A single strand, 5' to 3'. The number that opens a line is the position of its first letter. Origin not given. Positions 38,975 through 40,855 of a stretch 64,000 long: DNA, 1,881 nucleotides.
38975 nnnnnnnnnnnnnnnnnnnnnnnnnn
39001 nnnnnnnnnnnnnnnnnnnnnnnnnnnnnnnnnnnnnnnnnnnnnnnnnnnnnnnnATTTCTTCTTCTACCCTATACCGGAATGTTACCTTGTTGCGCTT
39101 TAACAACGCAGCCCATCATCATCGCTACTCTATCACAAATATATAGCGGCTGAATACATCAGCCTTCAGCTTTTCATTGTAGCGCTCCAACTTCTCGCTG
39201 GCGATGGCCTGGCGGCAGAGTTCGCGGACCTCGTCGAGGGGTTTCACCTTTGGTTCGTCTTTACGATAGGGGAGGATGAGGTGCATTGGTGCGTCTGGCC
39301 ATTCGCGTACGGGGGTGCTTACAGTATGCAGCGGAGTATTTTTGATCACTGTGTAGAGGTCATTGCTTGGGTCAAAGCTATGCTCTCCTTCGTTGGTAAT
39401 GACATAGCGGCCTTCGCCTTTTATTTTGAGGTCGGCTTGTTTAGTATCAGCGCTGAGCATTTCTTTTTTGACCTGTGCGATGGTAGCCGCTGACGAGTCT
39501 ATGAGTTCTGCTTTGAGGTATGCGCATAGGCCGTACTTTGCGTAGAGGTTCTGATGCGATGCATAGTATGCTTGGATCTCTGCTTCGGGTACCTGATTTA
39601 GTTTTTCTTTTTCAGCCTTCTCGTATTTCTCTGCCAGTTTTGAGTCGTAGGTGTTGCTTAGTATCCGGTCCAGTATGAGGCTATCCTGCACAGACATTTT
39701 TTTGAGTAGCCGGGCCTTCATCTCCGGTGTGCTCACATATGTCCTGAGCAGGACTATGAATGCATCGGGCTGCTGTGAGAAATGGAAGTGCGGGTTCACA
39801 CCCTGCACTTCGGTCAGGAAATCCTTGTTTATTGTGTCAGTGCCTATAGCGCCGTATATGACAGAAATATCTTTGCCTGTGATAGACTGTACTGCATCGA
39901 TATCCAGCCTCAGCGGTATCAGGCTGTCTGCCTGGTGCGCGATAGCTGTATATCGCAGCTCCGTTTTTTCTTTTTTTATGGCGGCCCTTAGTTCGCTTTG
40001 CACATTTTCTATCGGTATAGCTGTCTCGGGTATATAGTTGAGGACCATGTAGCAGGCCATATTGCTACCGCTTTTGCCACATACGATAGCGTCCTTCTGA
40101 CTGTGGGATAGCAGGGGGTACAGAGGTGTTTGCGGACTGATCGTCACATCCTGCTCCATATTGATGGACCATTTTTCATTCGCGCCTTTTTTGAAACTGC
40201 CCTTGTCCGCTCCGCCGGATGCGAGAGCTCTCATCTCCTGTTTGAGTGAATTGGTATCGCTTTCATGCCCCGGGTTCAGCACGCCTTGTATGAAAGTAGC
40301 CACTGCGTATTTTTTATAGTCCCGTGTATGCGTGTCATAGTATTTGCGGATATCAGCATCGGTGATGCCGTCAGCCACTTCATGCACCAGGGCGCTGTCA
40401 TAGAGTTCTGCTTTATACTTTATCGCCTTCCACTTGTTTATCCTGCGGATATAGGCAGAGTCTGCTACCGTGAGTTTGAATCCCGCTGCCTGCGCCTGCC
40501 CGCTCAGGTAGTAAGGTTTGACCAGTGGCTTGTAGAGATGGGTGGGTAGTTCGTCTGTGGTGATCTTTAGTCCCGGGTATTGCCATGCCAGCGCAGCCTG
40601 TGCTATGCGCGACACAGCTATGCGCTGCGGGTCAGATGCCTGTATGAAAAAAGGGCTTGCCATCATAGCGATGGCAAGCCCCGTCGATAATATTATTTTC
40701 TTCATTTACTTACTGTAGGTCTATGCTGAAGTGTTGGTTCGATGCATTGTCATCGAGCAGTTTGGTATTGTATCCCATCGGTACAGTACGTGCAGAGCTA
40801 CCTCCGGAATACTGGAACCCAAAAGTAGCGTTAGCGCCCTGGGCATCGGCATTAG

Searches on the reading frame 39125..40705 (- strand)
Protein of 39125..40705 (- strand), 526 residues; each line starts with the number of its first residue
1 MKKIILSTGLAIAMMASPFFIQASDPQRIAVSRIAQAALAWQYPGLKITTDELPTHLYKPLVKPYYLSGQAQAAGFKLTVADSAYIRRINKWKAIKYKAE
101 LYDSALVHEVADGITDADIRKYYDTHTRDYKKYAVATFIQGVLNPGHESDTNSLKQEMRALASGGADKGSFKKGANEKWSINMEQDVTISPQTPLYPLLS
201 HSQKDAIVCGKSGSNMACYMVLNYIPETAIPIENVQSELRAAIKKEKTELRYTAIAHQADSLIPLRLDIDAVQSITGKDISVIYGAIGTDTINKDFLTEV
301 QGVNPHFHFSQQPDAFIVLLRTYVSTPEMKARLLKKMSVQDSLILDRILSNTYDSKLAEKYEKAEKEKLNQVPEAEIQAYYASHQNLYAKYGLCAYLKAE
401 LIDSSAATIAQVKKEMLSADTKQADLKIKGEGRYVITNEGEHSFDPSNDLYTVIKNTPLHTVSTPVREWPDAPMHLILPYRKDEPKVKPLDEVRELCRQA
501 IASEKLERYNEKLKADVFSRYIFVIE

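Call 38: search_protein_families(library=pfam, proteins=[window:39125-40705:-], max_evalue=0.001)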
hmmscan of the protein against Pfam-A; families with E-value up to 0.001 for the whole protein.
window:39125-40705:- (526 aa): 1 family
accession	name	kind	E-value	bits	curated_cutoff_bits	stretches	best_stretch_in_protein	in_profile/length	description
PF13145.12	Rotamase_2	-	2.1e-07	32.2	27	0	372-495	1-121/121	PPIC-type PPIASE domain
